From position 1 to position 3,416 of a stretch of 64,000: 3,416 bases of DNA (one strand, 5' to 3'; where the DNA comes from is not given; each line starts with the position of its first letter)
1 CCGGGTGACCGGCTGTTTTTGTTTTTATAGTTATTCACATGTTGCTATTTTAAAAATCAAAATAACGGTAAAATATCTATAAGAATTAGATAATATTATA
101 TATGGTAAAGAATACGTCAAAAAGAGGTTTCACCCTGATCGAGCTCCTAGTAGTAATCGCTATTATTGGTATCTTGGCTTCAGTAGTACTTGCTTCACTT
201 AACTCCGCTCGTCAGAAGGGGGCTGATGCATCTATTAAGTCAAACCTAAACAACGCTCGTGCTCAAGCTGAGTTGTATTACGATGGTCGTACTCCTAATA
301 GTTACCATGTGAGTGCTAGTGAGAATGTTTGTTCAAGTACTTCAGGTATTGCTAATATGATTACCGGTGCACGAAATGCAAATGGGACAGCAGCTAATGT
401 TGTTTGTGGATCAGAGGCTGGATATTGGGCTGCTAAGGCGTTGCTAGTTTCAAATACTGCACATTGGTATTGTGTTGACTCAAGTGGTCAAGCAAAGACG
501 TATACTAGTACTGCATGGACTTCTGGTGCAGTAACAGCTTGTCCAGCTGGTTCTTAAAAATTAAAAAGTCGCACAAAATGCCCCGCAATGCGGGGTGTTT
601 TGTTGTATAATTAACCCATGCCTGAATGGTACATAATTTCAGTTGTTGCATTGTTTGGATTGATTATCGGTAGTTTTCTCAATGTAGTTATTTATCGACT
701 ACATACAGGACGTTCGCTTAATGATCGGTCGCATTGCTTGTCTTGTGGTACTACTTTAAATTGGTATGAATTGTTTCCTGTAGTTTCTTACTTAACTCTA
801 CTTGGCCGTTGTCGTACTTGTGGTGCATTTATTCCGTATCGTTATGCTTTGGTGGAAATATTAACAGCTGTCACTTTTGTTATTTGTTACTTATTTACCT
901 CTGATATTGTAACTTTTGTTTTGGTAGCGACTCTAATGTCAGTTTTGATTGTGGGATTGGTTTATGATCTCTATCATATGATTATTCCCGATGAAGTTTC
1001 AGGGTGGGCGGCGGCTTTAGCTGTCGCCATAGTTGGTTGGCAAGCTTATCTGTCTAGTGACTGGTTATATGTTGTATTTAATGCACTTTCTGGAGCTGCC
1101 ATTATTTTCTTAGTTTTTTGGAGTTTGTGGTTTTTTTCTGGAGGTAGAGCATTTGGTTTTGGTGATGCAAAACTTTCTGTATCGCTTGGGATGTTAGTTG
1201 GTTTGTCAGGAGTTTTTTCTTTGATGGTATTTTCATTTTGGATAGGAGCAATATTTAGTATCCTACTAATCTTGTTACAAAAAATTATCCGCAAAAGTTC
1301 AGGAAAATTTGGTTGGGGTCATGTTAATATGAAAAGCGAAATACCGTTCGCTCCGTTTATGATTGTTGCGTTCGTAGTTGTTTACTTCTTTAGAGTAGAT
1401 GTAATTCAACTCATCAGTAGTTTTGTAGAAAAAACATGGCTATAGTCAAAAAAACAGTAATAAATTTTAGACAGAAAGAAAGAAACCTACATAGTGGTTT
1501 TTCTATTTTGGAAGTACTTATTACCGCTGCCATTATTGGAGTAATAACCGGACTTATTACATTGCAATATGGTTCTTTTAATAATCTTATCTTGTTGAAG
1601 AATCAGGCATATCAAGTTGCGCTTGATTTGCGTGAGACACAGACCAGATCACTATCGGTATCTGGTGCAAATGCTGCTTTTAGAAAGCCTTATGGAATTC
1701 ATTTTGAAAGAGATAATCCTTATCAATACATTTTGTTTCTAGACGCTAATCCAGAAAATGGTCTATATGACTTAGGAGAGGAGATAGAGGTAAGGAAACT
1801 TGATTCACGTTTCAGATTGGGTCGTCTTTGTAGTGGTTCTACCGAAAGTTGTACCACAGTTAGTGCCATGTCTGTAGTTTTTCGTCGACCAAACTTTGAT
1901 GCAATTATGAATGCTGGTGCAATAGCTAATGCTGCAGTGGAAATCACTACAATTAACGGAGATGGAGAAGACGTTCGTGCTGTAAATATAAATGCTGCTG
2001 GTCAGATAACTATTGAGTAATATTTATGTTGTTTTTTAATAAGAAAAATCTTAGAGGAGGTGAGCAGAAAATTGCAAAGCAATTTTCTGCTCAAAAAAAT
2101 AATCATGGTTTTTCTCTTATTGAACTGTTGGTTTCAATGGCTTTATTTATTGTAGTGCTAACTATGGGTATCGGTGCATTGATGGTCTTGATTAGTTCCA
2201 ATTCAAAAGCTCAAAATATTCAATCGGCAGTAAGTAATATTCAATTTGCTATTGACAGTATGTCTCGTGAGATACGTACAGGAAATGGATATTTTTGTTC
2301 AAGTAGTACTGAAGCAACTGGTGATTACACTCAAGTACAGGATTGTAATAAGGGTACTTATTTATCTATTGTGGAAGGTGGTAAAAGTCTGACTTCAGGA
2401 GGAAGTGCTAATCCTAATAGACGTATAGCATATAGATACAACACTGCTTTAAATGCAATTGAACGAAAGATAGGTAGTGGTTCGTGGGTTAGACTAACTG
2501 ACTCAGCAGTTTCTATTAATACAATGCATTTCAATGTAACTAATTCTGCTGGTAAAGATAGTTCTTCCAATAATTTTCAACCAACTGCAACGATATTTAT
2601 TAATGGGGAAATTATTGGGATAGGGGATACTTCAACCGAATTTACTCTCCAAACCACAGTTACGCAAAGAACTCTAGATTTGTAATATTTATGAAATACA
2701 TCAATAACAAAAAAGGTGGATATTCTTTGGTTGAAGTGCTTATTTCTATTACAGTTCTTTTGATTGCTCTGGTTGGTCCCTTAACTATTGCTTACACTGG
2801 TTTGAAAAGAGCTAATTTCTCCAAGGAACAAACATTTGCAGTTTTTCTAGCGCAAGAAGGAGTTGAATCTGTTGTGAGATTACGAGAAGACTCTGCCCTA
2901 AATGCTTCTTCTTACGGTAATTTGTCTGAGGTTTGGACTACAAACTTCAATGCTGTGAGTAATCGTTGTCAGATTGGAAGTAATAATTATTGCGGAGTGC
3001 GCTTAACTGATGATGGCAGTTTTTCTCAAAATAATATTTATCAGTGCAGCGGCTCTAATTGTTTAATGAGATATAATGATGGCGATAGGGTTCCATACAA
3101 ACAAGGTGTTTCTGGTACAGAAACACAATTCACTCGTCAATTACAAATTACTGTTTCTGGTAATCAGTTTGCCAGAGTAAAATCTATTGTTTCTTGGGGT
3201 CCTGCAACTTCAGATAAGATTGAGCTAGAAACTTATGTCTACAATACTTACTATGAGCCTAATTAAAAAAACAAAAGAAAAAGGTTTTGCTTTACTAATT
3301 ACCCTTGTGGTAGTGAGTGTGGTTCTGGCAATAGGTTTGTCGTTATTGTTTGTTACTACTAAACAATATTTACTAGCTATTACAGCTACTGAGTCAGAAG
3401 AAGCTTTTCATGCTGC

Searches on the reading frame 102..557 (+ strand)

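Call 60: search_protein_families(library=pfam, proteins=[window:102-557:+], max_evalue=0.001)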
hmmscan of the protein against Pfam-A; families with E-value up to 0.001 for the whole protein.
window:102-557:+ (151 aa): 1 family
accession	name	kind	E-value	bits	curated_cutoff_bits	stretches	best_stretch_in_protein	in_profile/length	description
PF07963.17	N_methyl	-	9e-10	38.2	21.2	1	6-30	3-27/27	Prokaryotic N-terminal methylation motif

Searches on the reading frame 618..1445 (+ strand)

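Call 60: search_protein_families(library=pfam, proteins=[window:618-1445:+], max_evalue=0.001)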
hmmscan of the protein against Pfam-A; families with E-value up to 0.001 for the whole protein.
window:618-1445:+ (275 aa): 2 families
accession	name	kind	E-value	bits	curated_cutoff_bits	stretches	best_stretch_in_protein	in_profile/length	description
PF06750.18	A24_N_bact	-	8.4e-29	99.9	23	1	12-92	1-82/84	Bacterial Peptidase A24 N-terminal domain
PF01478.23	Peptidase_A24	-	2.8e-11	44.2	26.5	1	105-215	2-104/104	Type IV leader peptidase family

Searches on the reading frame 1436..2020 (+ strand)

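Call 60: search_protein_families(library=pfam, proteins=[window:1436-2020:+], max_evalue=0.001)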
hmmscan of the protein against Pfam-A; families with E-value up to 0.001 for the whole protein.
window:1436-2020:+ (194 aa): 1 family
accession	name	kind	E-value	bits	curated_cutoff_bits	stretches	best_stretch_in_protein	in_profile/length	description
PF07963.17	N_methyl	-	0.00021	21.1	21.2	1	18-41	3-26/27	Prokaryotic N-terminal methylation motif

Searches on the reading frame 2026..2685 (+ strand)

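Call 60: search_protein_families(library=pfam, proteins=[window:2026-2685:+], max_evalue=0.001)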
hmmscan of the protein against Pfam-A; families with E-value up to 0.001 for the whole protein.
window:2026-2685:+ (219 aa): 1 family
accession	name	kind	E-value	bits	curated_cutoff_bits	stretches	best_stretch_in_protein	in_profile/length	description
PF07963.17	N_methyl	-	5.6e-07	29.3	21.2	1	24-47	2-25/27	Prokaryotic N-terminal methylation motif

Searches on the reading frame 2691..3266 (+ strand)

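Call 60: search_protein_families(library=pfam, proteins=[window:2691-3266:+], max_evalue=0.001)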
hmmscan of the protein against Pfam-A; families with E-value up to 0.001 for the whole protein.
window:2691-3266:+ (191 aa): 1 family
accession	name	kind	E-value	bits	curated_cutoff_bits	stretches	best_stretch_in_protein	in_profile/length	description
PF07963.17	N_methyl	-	2.3e-05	24.2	21.2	1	6-29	2-25/27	Prokaryotic N-terminal methylation motif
